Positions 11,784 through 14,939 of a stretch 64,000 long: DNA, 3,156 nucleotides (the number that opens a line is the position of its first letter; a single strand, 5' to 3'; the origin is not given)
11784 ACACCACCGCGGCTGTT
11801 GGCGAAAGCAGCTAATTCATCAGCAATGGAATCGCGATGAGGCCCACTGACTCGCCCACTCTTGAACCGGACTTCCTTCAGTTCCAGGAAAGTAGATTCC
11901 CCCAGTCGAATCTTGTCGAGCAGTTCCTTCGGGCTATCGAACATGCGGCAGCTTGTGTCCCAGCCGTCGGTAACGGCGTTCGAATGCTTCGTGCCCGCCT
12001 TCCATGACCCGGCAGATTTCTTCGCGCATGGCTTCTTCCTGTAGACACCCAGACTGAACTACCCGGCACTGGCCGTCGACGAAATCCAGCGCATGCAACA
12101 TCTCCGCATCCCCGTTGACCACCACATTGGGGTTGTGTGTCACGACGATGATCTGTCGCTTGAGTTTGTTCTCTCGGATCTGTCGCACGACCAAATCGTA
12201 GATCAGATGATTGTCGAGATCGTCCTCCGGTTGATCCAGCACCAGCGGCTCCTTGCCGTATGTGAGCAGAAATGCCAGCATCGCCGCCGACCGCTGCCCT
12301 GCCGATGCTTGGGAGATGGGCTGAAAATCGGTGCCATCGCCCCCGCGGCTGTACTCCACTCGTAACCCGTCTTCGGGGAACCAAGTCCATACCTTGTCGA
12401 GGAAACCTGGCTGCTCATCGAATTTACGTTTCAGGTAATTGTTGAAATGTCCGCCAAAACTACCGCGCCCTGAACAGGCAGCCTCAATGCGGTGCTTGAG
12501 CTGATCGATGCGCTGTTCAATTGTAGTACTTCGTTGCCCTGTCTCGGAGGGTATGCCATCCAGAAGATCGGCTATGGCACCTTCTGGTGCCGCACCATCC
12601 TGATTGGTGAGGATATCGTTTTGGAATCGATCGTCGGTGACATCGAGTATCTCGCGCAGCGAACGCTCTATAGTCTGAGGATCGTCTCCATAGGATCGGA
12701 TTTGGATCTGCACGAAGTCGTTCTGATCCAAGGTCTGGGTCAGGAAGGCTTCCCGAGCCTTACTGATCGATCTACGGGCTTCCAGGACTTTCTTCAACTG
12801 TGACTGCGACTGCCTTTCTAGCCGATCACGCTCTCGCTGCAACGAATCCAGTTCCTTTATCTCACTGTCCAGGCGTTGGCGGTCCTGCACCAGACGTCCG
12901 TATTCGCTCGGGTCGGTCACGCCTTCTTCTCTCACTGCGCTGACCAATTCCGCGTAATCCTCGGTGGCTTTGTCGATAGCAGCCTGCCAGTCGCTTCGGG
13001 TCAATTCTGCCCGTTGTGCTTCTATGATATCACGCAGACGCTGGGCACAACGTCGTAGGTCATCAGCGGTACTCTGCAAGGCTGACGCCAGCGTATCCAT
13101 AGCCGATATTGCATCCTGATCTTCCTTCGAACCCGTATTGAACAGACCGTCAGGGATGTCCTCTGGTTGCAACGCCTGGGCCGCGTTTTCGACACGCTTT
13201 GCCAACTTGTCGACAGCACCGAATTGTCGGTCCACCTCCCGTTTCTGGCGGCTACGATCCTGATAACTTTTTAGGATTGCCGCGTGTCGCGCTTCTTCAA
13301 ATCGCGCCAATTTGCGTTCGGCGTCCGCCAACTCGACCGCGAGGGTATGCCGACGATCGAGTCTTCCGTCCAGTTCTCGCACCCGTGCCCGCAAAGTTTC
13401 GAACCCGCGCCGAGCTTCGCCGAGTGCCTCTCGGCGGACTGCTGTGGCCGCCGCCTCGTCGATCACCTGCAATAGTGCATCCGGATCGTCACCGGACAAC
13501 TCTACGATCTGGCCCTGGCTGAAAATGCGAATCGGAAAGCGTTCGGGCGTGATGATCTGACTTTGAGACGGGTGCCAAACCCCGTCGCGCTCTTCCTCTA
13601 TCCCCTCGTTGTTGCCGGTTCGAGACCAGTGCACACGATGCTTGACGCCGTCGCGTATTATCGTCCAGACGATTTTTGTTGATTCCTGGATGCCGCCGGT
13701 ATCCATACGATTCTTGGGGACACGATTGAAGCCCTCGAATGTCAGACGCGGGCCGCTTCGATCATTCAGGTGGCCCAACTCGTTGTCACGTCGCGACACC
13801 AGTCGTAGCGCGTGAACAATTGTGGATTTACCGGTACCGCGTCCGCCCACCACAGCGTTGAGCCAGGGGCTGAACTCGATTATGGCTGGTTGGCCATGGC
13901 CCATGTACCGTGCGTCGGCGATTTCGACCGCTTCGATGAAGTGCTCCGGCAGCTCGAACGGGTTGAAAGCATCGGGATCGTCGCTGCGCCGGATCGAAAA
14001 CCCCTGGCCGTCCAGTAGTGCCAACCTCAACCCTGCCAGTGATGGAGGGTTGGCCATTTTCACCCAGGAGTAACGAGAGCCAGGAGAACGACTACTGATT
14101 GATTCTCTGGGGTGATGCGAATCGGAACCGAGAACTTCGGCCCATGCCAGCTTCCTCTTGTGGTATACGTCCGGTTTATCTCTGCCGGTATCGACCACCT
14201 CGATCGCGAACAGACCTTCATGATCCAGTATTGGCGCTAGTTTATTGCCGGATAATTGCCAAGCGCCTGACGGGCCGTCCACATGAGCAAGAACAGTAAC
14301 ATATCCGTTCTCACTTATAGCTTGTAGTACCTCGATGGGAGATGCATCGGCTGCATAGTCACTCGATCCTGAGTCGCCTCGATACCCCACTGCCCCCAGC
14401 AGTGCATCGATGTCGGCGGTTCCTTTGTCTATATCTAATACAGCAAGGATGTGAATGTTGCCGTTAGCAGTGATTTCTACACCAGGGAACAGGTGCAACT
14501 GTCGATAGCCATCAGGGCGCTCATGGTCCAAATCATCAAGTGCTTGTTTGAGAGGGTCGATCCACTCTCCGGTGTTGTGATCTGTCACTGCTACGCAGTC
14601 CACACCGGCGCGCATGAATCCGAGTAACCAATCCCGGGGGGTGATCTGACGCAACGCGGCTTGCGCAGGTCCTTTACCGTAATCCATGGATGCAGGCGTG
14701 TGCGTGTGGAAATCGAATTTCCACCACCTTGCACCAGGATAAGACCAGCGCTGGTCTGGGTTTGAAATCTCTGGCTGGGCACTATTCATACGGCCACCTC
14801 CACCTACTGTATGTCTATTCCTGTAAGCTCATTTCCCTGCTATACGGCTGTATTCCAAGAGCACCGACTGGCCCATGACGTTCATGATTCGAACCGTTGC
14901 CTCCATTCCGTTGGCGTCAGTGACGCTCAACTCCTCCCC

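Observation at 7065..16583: Translationally coupled four-gene operon built as two tandem [HTH-less Schlafen/AlbA_2-HATPase][large effector] dyads (PHP-SMC-like ATPase; SIR2): candidate undescribed anti-phage system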

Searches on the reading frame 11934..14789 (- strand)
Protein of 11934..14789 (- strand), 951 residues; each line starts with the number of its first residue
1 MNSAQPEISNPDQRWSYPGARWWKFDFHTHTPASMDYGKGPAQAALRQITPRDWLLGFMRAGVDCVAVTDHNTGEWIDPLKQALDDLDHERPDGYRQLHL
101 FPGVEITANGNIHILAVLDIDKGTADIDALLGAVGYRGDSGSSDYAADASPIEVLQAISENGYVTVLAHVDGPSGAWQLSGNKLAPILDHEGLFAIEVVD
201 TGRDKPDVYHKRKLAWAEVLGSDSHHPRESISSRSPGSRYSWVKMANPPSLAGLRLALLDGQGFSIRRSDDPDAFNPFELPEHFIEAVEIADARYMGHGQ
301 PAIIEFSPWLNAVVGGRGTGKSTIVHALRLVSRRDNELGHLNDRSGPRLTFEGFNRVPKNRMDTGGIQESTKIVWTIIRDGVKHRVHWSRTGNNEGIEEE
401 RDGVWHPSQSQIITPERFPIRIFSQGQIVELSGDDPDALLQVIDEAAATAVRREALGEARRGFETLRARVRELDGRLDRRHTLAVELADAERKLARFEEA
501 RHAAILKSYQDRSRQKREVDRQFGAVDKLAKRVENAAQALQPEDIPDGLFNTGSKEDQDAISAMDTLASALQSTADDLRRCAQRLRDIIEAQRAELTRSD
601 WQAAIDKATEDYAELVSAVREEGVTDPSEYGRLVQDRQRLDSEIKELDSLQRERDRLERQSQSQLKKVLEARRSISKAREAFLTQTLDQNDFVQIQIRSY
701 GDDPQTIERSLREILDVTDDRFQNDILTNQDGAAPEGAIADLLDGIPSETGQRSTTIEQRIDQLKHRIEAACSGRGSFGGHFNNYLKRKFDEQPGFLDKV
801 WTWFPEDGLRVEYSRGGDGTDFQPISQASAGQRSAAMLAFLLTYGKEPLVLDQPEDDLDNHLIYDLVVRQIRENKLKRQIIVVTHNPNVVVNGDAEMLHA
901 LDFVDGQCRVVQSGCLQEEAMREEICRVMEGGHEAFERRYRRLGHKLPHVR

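Call 3: search_protein_families(library=pfam, proteins=[window:11934-14789:-], max_evalue=0.01)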
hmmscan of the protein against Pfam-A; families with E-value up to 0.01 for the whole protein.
window:11934-14789:- (951 aa): 4 families
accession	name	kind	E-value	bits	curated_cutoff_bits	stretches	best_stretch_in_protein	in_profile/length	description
PF13304.12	AAA_21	-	3.7e-12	47.4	27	1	767-890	220-303/304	AAA domain, putative AbiEii toxin, Type IV TA system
PF02463.25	SMC_N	-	2.3e-09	37.4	40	1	610-894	118-206/220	RecF/RecN/SMC N terminal domain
PF13175.12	AAA_15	-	2.1e-05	24.8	32.1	1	302-890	17-374/374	AAA ATPase domain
PF13476.12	AAA_23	-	0.0012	19.9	27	0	300-400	11-104/201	AAA domain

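Call 4: search_protein_families(library=padloc, proteins=[window:11934-14789:-], max_evalue=0.01)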
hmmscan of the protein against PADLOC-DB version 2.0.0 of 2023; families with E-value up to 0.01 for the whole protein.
window:11934-14789:- (951 aa): 30 families (the best 25 are shown)
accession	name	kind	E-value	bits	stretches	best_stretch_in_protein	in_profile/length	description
PDLC02208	Ppl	-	2.6e-136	454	1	19-943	4-892/894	-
PDLC04135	mad3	-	2.7e-18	64.7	1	636-911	118-348/374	mads_3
PDLC03859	LmuB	-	1.5e-14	52.1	1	489-889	218-588/611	-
PDLC02980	AriA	-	1.2e-11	43.2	1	672-890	120-303/304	-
PDLC02979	AriA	-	3.2e-06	25.2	0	302-335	17-50/373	-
PDLC04678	PDC-M49A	-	3.3e-06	23.7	1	828-887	549-610/681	-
PDLC00091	GajA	-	7.1e-06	23.1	1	284-339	2-54/627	AAA ATPase domain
PDLC04182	HEC-01A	-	1.2e-05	22.5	1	846-895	305-356/406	-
PDLC00096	GajA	-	4.2e-05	20.5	1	284-333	2-49/630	AAA ATPase domain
PDLC04164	AriA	-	0.0001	19.9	1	839-895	186-241/253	-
PDLC00278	PtuA1|PtuA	-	0.00018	19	0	304-396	19-108/436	AAA ATPase domain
PDLC00102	GajA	-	0.0002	18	0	285-333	3-48/532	AAA ATPase domain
PDLC00069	GajA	-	0.00032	17.3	0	284-336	2-51/687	AAA ATPase domain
PDLC00071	GajA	-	0.00048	17.1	1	286-338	4-54/588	AAA ATPase domain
PDLC04213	HEC-02A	-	0.00055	17.6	0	304-332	19-47/337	-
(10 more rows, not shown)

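Call 39: search_dna_similar(query=window:11934-14789:-, collection=plasmids, mode=protein, max_evalue=1e-20, max_rows=40)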
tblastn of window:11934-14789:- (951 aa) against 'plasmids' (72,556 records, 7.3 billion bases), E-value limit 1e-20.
Records with a match: 474; places in all: 482; records where one place covers at least 80% of the query: 443.
Best place of each record, by identity: <60% 474.
By first word of the organism name: Escherichia 213; Klebsiella 134; Enterobacter 42; Salmonella 24; Citrobacter 13; Raoultella 11; Pseudomonas 7; Vibrio 4; Pantoea 4; Providencia 4; and 13 more.
By predicted mobility (MOB-suite, as given by PLSDB): conjugative 398; non-mobilizable 51; mobilizable 25.
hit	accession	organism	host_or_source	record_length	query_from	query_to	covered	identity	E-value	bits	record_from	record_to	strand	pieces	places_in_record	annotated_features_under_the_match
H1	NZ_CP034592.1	Escherichia coli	anus swab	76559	10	950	99%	48.7%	0e+0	838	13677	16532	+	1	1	TrlF family AAA-like ATPase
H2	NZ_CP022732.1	Escherichia coli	Homo sapiens,urine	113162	10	950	99%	48.7%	0e+0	838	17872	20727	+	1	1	TrlF family AAA-like ATPase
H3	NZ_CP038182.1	Escherichia coli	Homo sapiens,rectal swab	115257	10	950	99%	48.7%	0e+0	838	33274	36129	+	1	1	TrlF family AAA-like ATPase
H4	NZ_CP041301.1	Escherichia coli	Homo sapiens,urine from healthy adult ...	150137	10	950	99%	48.7%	0e+0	838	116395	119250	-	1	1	TrlF family AAA-like ATPase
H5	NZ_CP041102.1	Klebsiella pneumoniae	Swine,Rectal swab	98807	10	950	99%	48.7%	0e+0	838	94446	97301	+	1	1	TrlF family AAA-like ATPase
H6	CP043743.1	Escherichia coli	ground turkey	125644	10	950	99%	48.7%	0e+0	838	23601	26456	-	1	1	chromosome segregation protein SMC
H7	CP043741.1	Escherichia coli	ground turkey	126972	10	950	99%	48.7%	0e+0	838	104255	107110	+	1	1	chromosome segregation protein SMC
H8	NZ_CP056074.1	Escherichia coli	meat duck,faeces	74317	10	950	99%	48.7%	0e+0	838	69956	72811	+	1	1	TrlF family AAA-like ATPase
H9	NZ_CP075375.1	Escherichia coli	mix culture,stool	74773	10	950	99%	48.7%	0e+0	838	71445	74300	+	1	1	TrlF family AAA-like ATPase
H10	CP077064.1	Escherichia coli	pig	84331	10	950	99%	48.7%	0e+0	838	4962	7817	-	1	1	chromosome segregation protein SMC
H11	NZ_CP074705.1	Escherichia coli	Homo sapiens,cell culture,rectal swab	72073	10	950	99%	48.7%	0e+0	838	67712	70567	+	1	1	TrlF family AAA-like ATPase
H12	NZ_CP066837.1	Escherichia coli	Gallus gallus domesticus,whole ...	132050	10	950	99%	48.7%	0e+0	838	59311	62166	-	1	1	TrlF family AAA-like ATPase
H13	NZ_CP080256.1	Escherichia coli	Chicken fecal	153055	10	950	99%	48.7%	0e+0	838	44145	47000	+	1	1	TrlF family AAA-like ATPase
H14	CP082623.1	Salmonella enterica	Chicken thighs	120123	10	950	99%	48.7%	0e+0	838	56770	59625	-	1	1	chromosome segregation protein SMC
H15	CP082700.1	Salmonella enterica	Chicken Wings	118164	10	950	99%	48.7%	0e+0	838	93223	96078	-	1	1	chromosome segregation protein SMC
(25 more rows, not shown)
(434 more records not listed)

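Call 41: get_annotated_region(hit=H1, flank=6000)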
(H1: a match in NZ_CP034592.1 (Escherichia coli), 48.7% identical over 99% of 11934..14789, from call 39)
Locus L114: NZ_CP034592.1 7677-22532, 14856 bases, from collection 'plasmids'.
description: Escherichia coli strain L37 plasmid pL37-4, complete sequence
organism: Escherichia coli (NCBI taxid 562)
taxonomy: Bacteria; Pseudomonadota; Gammaproteobacteria; Enterobacterales; Enterobacteriaceae; Escherichia; Escherichia coli
host: -; source: anus swab; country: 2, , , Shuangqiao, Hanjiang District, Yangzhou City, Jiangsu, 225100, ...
typing (MOB-suite, as given by PLSDB): conjugative; replicon IncFIA; relaxase MOBF; mating-pair formation MPF_F
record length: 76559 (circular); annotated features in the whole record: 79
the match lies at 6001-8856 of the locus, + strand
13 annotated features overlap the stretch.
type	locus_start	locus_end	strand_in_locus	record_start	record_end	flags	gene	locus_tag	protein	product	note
CDS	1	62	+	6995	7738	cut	traX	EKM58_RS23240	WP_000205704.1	conjugal transfer pilus acetylase TraX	-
CDS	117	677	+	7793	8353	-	-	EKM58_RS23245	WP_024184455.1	fertility inhibition protein FinO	-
CDS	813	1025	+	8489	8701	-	-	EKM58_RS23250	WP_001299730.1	ANR family transcriptional regulator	-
CDS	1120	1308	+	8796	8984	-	-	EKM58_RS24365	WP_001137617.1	hypothetical protein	-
CDS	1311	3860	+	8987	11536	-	-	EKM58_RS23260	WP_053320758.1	DEAD/DEAH box helicase family protein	-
CDS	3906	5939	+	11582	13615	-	-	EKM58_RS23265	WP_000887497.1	N-6 DNA methylase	-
CDS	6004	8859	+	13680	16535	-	-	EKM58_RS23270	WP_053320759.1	TrlF family AAA-like ATPase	-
CDS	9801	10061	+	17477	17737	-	repA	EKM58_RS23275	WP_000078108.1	replication regulatory protein RepA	-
CDS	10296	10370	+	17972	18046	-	tap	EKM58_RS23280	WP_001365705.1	RepA leader peptide Tap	GO:0006276 - plasmid maintenance [Evidence IEA]; GO:0031556 - transcriptional attenuation by ribosome [Evidence IEA]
CDS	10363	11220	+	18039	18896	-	repA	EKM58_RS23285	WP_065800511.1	incFII family plasmid replication initiator RepA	GO:0006276 - plasmid maintenance [Evidence IEA]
CDS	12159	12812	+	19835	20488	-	-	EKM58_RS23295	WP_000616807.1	CPBP family intramembrane glutamic endopeptidase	GO:0071586 - CAAX-box protein processing [Evidence IEA]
CDS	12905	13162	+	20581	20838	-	pemI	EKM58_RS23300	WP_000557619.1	type II toxin-antitoxin system antitoxin PemI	-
CDS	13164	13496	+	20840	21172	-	pemK-mt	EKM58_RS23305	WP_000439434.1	type II toxin-antitoxin system toxin endoribonuclease PemK-mt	-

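Call 42: search_protein_families(library=ncbifam, proteins=[window:11934-14789:-], max_evalue=0.001)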
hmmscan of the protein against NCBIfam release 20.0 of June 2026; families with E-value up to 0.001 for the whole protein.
window:11934-14789:- (951 aa): 11 families
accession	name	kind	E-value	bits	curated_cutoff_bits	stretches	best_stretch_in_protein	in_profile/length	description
NF045780.1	TrlF_fam_ATP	equivalog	4.5e-179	598.2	350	1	19-944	2-944/944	TrlF family AAA-like ATPase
NF042955.1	Ppl_antiphage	equivalog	5e-162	540.9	1000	1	19-943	1-882/882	anti-phage protein Ppl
NF045781.1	Spaf1101_AAA_ATP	equivalog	5.2e-72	243.5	475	2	820-940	704-829/836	Spaf_1101 family AAA-like ATPase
NF038032.1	CehA_McbA_metalo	domain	4.1e-08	33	80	1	21-205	1-150/315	CehA/McbA family metallohydrolase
TIGR00634.1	recN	equivalog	8.5e-08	31.6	407.85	0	869-935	485-550/563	DNA repair protein RecN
NF040873.1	AztA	equivalog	9.9e-06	25.2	220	0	823-896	115-188/191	zinc ABC transporter ATP-binding protein AztA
NF002244.0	PRK01156.1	equivalog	2.6e-05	22.5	847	0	455-540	644-725/895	DNA double-strand break repair ATPase Rad50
NF047791.1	RNaseRnm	equivalog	4e-05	23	375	1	25-132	3-94/275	RNase RNM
TIGR02169.1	SMC_prok_A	equivalog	0.00011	20.1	729.4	0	558-683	315-438/1165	chromosome segregation protein SMC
TIGR04521.1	ECF_ATPase_2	equivalog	0.00082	18.5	330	0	828-892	145-210/279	energy-coupling factor transporter ATPase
TIGR02857.1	CydD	equivalog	0.00085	18.4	435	0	828-894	459-524/529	thiol reductant ABC exporter subunit CydD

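Call 46: find_related_loci(query=window:11934-14789:-, collection=viral_contigs, flank=6000)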
Query window:11934-14789:- (951 aa) in viral_contigs; peptide patterns used: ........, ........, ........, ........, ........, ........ (x = any residue, [..] = any of these).
4 stretches matched a pattern; 1 encode a relative of the query (tblastn E <= 1e-3); 1 distinct loci.
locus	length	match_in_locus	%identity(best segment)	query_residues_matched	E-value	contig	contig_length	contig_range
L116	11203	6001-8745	34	13-943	2e-160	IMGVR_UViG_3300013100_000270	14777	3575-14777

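Call 59: search_dna_similar(query=window:11934-14789:-, collection=plasmids, mode=protein, max_evalue=1e-20, max_rows=60, rows=spread)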
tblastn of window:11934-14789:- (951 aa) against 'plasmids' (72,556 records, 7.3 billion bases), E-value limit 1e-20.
Records with a match: 474; places in all: 482; records where one place covers at least 80% of the query: 443.
Best place of each record, by identity: <60% 474.
By first word of the organism name: Escherichia 213; Klebsiella 134; Enterobacter 42; Salmonella 24; Citrobacter 13; Raoultella 11; Pseudomonas 7; Vibrio 4; Pantoea 4; Providencia 4; and 13 more.
By predicted mobility (MOB-suite, as given by PLSDB): conjugative 398; non-mobilizable 51; mobilizable 25.
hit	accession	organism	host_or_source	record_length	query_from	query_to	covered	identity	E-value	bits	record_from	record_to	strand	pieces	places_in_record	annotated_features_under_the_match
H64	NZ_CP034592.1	Escherichia coli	anus swab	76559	10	950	99%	48.7%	0e+0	838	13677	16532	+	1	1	TrlF family AAA-like ATPase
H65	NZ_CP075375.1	Escherichia coli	mix culture,stool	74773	10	950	99%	48.7%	0e+0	838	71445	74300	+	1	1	TrlF family AAA-like ATPase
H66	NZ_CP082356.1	Escherichia coli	-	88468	10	950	99%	48.7%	0e+0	838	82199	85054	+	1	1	TrlF family AAA-like ATPase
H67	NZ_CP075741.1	Escherichia coli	Sus scrofa,feacal sample,Pig feces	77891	10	950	99%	48.7%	0e+0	838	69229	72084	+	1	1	TrlF family AAA-like ATPase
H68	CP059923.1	Escherichia coli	Turkey,fecal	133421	10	950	99%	48.7%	0e+0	838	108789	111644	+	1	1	chromosome segregation protein SMC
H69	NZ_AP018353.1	Escherichia coli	-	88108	10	950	99%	48.7%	0e+0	838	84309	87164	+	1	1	TrlF family AAA-like ATPase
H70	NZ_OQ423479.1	Escherichia coli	-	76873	10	950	99%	48.7%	0e+0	838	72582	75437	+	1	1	TrlF family AAA-like ATPase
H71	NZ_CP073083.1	Pseudomonas aeruginosa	Homo sapiens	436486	13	944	98%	47.9%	0e+0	819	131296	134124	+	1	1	TrlF family AAA-like ATPase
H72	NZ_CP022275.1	Citrobacter freundii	Sediment around river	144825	16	943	98%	42.2%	0e+0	675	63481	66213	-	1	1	TrlF family AAA-like ATPase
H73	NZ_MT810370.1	Klebsiella pneumoniae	-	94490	16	943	98%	42.2%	0e+0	675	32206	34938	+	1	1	TrlF family AAA-like ATPase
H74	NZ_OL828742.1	Klebsiella michiganensis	-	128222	16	943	98%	42.2%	0e+0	675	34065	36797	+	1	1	TrlF family AAA-like ATPase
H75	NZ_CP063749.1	Klebsiella pneumoniae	Homo sapiens,sputum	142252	16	943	98%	42.2%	0e+0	675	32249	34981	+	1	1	TrlF family AAA-like ATPase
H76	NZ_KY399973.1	Enterobacter cloacae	Homo sapiens,Culture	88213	16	943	98%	42.2%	0e+0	675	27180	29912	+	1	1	TrlF family AAA-like ATPase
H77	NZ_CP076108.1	Klebsiella pneumoniae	patient,cell culture,sputum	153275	16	943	98%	42.2%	0e+0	675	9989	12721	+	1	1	TrlF family AAA-like ATPase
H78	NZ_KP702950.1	Staphylococcus epidermidis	Homo sapiens,anterior nares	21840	19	947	98%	31.3%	3e-136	459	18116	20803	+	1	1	TrlF family AAA-like ATPase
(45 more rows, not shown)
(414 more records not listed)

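Call 73: get_annotated_region(hit=H71, flank=5000)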
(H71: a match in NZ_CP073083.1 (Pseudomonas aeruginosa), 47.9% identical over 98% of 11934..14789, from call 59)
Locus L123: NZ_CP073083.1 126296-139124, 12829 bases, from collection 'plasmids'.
description: Pseudomonas aeruginosa strain WTJH17 plasmid pWTJH17, complete sequence
organism: Pseudomonas aeruginosa (NCBI taxid 287)
taxonomy: Bacteria; Pseudomonadota; Gammaproteobacteria; Pseudomonadales; Pseudomonadaceae; Pseudomonas; Pseudomonas aeruginosa
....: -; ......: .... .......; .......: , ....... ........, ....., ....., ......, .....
typing (MOB-suite, as given by PLSDB): non-mobilizable; replicon rep_cluster_1115; mating-pair formation MPF_I
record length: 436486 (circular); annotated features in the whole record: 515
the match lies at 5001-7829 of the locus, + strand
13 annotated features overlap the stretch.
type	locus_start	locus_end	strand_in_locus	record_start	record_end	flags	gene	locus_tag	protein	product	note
CDS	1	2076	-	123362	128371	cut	-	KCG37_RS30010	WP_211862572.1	AAA domain-containing protein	-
CDS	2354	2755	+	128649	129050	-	-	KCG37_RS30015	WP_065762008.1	hypothetical protein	-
CDS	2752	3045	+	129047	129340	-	-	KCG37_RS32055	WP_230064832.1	hypothetical protein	-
CDS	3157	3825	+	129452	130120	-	-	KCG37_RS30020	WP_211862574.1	TauD/TfdA family dioxygenase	-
CDS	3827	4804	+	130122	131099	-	-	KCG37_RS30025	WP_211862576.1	hypothetical protein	-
CDS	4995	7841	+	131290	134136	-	-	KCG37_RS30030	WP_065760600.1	TrlF family AAA-like ATPase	-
CDS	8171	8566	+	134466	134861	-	-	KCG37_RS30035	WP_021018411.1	hypothetical protein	-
CDS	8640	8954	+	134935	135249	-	-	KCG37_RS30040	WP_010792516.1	hypothetical protein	-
CDS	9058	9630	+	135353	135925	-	-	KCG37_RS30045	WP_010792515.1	hypothetical protein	-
CDS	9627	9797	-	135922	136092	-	-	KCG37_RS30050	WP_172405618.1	hypothetical protein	-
CDS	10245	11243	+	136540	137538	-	-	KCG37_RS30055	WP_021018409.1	ATP-grasp domain-containing protein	-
CDS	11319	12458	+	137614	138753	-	-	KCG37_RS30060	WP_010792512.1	trypsin-like peptidase domain-containing protein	-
CDS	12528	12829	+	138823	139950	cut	-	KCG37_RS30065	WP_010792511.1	phosphoribosyltransferase domain-containing protein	-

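Call 74: get_annotated_region(hit=H73, flank=5000)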
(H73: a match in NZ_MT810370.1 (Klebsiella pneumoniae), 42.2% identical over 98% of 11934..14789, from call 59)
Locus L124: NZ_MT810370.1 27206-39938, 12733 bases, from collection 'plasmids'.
description: Klebsiella pneumoniae strain A2282 plasmid pA2282-KPC, complete sequence
organism: Klebsiella pneumoniae (NCBI taxid 573)
taxonomy: Bacteria; Pseudomonadota; Gammaproteobacteria; Enterobacterales; Enterobacteriaceae; Klebsiella; Klebsiella pneumoniae
host: -; source: -; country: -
typing (MOB-suite, as given by PLSDB): conjugative; replicon IncFII,IncU; relaxase MOBF,MOBF,MOBP; mating-pair formation MPF_F
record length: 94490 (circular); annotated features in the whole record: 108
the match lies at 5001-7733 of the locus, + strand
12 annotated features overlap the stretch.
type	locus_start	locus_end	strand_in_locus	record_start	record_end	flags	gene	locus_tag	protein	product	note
CDS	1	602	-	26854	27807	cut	-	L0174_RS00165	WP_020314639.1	Rpn family recombination-promoting nuclease/putative transposase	-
CDS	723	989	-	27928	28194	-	-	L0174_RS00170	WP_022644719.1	hypothetical protein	-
CDS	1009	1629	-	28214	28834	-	-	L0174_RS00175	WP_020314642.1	recombinase family protein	-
CDS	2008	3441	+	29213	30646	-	-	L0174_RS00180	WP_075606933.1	DNA cytosine methyltransferase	-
CDS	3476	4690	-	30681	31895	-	-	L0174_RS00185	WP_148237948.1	type II restriction endonuclease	-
CDS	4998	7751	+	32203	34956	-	-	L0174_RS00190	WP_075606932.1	TrlF family AAA-like ATPase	-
CDS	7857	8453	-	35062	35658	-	-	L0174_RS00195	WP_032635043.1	recombinase family protein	GO:0006310 - DNA recombination [Evidence IEA]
CDS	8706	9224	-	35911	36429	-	-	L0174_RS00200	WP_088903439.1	hypothetical protein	-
CDS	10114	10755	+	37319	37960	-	-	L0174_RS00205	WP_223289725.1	ParA family protein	-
CDS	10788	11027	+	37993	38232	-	-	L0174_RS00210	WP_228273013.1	hypothetical protein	-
CDS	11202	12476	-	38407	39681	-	-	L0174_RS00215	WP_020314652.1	Y-family DNA polymerase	-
CDS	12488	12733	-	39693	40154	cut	umuD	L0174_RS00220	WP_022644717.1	translesion error-prone DNA polymerase V autoproteolytic subunit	-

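Call 75: get_annotated_region(hit=H78, flank=5000)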
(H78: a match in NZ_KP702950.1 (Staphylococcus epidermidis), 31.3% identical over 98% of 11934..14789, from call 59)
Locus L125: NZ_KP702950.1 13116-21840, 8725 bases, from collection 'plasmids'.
description: Staphylococcus epidermidis strain IVK45 plasmid pIVK45, complete sequence
organism: Staphylococcus epidermidis (NCBI taxid 1282)
taxonomy: Bacteria; Bacillota; Bacilli; Bacillales; Staphylococcaceae; Staphylococcus; Staphylococcus epidermidis
host: -; source: Homo sapiens,anterior nares; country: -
typing (MOB-suite, as given by PLSDB): non-mobilizable; replicon rep_cluster_1017,rep_cluster_2120
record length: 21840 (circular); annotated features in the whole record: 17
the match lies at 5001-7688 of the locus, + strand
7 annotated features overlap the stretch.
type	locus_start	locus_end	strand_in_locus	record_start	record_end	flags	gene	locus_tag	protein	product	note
CDS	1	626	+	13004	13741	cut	-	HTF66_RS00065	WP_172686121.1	ABC transporter permease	-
CDS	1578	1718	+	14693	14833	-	-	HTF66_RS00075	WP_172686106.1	hypothetical protein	-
CDS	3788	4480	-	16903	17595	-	-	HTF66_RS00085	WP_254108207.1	CPBP family intramembrane glutamic endopeptidase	GO:0071586 - CAAX-box protein processing [Evidence IEA]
CDS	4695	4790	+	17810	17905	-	-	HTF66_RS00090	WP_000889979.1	type I toxin-antitoxin system Fst family toxin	-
CDS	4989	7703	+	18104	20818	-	-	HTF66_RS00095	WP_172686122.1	TrlF family AAA-like ATPase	-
CDS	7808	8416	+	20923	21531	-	-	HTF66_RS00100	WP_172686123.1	recombinase family protein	GO:0006310 - DNA recombination [Evidence IEA]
CDS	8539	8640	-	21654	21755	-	-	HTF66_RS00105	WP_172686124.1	NAD-dependent epimerase/dehydratase family protein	-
